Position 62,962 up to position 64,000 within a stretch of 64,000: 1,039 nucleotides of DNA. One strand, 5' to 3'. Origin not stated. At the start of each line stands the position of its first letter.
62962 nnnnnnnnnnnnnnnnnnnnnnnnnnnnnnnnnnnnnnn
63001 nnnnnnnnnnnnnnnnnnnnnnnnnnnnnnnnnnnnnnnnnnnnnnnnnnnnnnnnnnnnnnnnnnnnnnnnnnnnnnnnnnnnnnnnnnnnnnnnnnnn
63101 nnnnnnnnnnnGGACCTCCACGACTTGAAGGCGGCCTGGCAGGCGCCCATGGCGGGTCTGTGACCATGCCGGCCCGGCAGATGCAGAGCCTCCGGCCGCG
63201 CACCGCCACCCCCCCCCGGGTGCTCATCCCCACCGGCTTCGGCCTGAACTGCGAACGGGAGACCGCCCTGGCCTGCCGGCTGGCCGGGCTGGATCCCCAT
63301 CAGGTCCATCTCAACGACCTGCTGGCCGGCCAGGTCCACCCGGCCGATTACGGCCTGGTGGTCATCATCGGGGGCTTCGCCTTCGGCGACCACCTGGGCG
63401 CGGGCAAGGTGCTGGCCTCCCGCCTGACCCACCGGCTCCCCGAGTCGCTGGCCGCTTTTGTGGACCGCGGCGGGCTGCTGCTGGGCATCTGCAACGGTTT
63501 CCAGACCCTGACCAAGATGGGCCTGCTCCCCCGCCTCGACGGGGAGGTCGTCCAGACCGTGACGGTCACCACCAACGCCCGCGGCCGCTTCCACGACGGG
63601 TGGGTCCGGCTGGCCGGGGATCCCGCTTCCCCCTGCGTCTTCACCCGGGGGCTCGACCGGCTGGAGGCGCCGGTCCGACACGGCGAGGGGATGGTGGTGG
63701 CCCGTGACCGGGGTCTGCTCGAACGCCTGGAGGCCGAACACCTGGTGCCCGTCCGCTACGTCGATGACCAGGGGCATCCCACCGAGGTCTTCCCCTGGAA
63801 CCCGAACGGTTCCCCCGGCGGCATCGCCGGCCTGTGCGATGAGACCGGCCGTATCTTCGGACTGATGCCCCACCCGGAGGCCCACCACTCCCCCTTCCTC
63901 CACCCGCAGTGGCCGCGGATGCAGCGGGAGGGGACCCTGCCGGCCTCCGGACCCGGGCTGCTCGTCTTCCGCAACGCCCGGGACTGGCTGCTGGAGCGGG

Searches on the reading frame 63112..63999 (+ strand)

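Call 54: search_protein_families(library=pfam, proteins=[window:63112-63999:+], max_evalue=0.0001)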
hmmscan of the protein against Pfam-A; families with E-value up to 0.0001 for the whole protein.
window:63112-63999:+ (296 aa): 1 family
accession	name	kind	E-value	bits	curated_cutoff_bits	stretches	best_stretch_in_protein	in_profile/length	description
PF13507.12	GATase_5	-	4.7e-81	272.1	27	1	35-293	2-260/260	CobB/CobQ-like glutamine amidotransferase domain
